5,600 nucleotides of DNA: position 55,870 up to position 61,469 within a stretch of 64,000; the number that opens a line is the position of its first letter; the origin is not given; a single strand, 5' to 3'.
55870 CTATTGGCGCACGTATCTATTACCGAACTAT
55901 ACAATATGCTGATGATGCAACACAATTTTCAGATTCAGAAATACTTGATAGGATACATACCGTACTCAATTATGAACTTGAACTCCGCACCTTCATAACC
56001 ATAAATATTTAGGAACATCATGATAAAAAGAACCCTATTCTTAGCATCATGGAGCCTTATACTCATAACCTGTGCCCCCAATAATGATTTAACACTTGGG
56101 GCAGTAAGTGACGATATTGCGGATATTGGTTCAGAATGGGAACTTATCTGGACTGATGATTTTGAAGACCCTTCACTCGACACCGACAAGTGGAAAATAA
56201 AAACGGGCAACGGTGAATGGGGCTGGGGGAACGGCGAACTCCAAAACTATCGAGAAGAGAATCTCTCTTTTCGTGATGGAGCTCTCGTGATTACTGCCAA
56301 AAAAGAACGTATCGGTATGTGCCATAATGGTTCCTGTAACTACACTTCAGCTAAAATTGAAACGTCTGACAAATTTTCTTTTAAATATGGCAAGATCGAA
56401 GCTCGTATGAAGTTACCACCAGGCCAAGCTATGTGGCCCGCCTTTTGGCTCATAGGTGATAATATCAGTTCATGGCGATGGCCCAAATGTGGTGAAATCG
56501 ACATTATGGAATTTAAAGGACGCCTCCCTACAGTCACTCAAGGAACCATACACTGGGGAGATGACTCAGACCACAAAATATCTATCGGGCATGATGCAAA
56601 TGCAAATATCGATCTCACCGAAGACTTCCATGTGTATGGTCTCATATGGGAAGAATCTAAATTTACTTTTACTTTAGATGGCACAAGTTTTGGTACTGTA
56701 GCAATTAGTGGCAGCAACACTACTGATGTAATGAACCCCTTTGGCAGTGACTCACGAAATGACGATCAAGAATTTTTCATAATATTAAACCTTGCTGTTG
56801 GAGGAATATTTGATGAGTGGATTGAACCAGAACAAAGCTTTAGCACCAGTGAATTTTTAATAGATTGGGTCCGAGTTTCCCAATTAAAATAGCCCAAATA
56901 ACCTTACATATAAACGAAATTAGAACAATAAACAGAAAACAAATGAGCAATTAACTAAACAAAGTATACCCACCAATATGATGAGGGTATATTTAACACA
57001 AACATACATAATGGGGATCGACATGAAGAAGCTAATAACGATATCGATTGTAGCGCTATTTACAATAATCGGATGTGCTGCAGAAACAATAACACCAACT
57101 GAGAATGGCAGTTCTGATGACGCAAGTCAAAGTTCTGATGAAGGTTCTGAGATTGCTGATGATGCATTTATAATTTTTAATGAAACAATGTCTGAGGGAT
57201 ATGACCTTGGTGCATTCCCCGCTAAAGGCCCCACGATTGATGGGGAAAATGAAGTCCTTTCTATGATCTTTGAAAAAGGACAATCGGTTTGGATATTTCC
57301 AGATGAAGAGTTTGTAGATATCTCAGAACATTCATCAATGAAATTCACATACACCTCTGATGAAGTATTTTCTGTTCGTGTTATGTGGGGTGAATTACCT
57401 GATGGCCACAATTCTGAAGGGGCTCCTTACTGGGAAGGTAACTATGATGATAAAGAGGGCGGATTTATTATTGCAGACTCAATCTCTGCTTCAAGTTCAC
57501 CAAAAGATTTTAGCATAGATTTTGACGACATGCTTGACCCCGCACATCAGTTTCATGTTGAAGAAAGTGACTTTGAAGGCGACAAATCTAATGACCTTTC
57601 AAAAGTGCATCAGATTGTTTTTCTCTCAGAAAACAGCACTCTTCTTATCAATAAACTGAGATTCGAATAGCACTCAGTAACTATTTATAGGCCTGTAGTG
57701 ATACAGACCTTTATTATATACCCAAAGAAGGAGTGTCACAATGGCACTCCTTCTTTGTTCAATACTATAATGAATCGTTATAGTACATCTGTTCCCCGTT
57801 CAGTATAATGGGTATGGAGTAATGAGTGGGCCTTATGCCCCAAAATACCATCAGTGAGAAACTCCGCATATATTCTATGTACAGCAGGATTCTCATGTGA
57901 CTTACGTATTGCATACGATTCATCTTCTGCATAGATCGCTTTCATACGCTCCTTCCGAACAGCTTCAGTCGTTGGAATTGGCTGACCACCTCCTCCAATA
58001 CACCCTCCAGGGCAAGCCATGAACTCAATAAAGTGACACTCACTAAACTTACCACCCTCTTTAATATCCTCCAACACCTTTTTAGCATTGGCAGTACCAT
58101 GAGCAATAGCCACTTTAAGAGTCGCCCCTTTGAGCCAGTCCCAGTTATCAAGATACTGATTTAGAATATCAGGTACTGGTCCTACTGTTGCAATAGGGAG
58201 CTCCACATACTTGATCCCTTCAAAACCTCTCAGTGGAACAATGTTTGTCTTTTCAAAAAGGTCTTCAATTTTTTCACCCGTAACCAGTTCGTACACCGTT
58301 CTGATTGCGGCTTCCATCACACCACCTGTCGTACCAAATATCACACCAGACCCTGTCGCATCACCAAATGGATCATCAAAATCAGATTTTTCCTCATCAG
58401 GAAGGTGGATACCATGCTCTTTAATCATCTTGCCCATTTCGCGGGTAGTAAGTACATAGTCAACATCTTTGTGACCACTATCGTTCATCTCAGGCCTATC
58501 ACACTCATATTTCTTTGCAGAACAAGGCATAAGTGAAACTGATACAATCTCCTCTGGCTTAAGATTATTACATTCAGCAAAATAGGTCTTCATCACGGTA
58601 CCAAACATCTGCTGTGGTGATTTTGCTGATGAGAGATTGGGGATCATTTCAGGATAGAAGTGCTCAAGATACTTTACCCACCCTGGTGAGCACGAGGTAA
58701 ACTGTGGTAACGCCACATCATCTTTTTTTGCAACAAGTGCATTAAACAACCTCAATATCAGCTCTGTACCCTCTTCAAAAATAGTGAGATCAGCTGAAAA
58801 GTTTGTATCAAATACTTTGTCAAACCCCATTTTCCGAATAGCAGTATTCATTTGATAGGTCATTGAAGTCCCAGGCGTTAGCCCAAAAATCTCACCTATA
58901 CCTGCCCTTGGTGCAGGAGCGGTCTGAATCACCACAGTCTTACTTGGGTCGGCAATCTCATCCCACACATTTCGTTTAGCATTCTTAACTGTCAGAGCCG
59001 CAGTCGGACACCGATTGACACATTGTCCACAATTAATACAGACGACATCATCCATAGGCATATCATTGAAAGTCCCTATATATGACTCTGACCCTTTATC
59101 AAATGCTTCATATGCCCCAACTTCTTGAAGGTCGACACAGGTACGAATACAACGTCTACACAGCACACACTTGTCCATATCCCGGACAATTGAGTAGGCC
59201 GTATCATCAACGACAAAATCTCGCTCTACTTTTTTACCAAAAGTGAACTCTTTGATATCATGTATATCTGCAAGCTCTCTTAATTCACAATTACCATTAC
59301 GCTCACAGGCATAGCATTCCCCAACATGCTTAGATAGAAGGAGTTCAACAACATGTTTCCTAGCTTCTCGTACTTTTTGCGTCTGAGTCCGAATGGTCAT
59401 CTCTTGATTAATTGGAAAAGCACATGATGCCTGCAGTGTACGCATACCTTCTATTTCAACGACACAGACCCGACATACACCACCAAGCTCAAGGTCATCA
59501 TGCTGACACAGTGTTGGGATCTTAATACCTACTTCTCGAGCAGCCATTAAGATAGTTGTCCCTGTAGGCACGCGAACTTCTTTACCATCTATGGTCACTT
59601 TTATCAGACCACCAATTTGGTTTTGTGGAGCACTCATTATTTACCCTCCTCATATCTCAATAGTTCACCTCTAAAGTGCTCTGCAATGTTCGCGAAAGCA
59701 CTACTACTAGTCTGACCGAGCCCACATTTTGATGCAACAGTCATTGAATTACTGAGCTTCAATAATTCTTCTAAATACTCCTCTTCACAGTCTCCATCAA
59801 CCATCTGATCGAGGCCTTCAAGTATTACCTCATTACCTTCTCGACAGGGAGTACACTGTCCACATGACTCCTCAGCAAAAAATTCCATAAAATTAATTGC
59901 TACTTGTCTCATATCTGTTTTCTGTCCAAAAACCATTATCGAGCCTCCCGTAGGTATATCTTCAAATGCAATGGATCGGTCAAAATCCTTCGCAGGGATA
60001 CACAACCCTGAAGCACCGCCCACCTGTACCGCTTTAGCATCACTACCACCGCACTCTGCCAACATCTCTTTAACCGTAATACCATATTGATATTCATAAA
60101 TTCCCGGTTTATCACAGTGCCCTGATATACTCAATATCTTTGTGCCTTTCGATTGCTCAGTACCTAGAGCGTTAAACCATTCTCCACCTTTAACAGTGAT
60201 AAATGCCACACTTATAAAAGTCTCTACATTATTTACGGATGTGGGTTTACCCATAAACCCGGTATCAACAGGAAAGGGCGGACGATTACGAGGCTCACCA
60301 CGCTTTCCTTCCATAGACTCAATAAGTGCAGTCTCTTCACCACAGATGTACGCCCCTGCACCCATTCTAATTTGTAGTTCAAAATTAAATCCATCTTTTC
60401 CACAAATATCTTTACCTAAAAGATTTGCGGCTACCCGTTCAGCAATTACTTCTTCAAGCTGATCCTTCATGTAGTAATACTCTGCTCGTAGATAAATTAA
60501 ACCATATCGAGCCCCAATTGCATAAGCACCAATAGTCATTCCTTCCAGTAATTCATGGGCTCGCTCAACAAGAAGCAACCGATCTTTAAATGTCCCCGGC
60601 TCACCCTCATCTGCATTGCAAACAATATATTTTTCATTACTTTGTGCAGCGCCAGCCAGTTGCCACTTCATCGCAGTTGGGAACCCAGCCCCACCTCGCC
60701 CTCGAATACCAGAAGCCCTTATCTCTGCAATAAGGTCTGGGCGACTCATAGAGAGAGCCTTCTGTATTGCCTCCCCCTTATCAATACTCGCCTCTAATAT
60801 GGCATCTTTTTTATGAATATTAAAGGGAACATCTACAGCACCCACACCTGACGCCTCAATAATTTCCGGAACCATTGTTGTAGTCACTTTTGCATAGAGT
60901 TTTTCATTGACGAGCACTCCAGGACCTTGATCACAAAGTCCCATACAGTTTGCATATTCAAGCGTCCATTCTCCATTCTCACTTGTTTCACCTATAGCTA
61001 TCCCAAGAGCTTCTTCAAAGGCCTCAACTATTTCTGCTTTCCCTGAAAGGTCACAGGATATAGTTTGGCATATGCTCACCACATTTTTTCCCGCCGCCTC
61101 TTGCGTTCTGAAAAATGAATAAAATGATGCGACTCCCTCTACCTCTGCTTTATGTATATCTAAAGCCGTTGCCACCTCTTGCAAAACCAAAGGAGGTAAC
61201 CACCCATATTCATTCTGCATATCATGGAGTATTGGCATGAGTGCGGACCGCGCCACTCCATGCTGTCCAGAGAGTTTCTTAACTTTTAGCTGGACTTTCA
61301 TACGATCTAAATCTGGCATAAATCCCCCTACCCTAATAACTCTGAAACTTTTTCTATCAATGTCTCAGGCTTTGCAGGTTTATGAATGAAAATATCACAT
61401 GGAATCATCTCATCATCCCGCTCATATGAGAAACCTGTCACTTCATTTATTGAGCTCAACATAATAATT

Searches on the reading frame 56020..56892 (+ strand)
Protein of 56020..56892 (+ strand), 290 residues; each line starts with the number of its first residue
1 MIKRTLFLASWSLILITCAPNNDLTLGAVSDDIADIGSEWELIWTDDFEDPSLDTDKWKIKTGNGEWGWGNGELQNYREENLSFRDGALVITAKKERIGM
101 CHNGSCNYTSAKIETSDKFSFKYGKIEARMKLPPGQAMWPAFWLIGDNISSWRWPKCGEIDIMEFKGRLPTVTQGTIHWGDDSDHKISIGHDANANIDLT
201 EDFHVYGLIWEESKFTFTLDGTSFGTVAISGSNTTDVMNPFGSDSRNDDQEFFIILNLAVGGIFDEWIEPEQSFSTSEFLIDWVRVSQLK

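Call 19: search_protein_families(library=pfam, proteins=[window:56020-56892:+], max_evalue=0.001)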
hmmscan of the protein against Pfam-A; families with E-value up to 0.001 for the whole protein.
window:56020-56892:+ (290 aa): 2 families
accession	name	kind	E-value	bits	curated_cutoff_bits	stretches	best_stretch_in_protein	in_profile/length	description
PF00722.28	Glyco_hydro_16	-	2e-21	76.7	22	1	77-228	9-136/175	Glycosyl hydrolases family 16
PF03935.22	SKN1_KRE6_Sbg1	-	3.4e-07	29.5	30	1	35-147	112-224/501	Beta-glucan synthesis-associated protein SKN1/KRE6/Sbg1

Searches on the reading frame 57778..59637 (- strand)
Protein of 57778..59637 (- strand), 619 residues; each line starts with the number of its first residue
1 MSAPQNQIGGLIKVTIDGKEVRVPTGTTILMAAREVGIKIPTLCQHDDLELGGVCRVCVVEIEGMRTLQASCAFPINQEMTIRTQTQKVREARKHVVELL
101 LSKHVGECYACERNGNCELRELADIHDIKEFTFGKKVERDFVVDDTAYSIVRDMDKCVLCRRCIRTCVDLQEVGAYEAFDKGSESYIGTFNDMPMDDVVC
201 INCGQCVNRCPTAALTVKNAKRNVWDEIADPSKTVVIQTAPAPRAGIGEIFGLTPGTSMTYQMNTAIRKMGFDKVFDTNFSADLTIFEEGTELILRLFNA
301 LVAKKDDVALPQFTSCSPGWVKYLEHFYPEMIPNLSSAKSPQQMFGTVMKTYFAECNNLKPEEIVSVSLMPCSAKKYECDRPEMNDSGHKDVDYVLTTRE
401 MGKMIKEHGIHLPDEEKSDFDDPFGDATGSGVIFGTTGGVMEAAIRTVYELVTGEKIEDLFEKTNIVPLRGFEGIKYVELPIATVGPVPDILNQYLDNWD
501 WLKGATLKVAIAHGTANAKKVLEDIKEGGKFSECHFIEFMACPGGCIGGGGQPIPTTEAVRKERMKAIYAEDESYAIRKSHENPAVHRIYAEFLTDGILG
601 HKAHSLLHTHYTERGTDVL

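Call 20: search_protein_families(library=pfam, proteins=[window:57778-59637:-], max_evalue=0.001)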
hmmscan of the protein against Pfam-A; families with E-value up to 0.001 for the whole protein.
window:57778-59637:- (619 aa): 12 families
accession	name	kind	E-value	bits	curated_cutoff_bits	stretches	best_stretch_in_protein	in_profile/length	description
PF02906.19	Fe_hyd_lg_C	-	4.3e-86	289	22.1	1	233-550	1-245/245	Iron only hydrogenase large subunit, C-terminal domain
PF02256.22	Fe_hyd_SSU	-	6.7e-22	77.7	24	1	559-614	2-56/56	Iron hydrogenase small subunit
PF13510.11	Fer2_4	-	3.1e-21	75.7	22.8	1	12-86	4-81/82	2Fe-2S iron-sulfur cluster binding domain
PF10588.14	NADH-G_4Fe-4S_3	-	1.3e-11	44.2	27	1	93-130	1-38/40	NADH-ubiquinone oxidoreductase-G iron-sulfur binding region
PF00111.32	Fer2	-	2.1e-08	34.4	21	1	14-64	1-49/77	2Fe-2S iron-sulfur cluster binding domain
PF12838.12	Fer4_7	-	2.3e-07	31.6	27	1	156-214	1-52/52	4Fe-4S dicluster domain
PF22117.2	Fer4_Nqo3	-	5.7e-07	30.1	27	1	150-216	4-67/67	NADH-quinone oxidoreductase subunit 3, ferredoxin-like domain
PF13187.11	Fer4_9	-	3.2e-06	27.5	27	1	156-214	1-51/52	4Fe-4S dicluster domain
PF13237.11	Fer4_10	-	8.8e-06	26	25.5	1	196-221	5-34/53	4Fe-4S dicluster domain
PF00037.32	Fer4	-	0.00016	21.8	21.1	1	200-216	8-24/24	4Fe-4S binding domain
PF13484.11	Fer4_16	-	0.00073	20.7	30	1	200-223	2-22/66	4Fe-4S double cluster binding domain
PF12837.12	Fer4_6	-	0.00088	19.6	25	1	150-167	2-19/24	4Fe-4S binding domain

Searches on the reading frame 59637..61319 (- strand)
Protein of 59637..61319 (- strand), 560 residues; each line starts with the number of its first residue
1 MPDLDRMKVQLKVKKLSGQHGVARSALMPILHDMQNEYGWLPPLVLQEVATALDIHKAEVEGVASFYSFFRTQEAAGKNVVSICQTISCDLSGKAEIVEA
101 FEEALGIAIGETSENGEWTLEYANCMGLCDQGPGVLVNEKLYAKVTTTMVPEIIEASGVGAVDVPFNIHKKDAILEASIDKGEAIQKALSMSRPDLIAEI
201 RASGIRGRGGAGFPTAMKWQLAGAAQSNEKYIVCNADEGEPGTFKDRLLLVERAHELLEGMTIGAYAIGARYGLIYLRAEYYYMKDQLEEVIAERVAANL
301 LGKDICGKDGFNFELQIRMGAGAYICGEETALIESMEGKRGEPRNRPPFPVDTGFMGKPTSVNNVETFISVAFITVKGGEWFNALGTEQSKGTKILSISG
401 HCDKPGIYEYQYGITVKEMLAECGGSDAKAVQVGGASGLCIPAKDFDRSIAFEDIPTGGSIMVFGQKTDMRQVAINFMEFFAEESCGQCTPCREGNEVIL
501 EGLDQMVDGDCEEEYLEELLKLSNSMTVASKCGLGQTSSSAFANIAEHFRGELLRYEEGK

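Call 20: search_protein_families(library=pfam, proteins=[window:59637-61319:-], max_evalue=0.001)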
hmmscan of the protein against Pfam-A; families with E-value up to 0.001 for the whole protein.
window:59637-61319:- (560 aa): 4 families
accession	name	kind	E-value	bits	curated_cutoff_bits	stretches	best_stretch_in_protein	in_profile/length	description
PF01512.22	Complex1_51K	-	1.5e-45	155.2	31.2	1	200-372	1-149/150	Nuo51 FMN-binding domain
PF01257.25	2Fe-2S_thioredx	-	1.2e-42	145.6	24.8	1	16-156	4-143/145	Thioredoxin-like [2Fe-2S] ferredoxin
PF10589.14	NADH_4Fe-4S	-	4.5e-24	84.6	23.5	1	473-554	2-83/85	NADH-ubiquinone oxidoreductase-F iron-sulfur binding region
PF10531.15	SLBB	-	6e-05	23.2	27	1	398-431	4-37/55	SLBB domain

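Call 84: find_encoding_contigs(protein=window:59637-61319:-, flank=10000, max_places=2)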
Protein window:59637-61319:- (560 aa): no gene with exactly this product is on record in the collection.
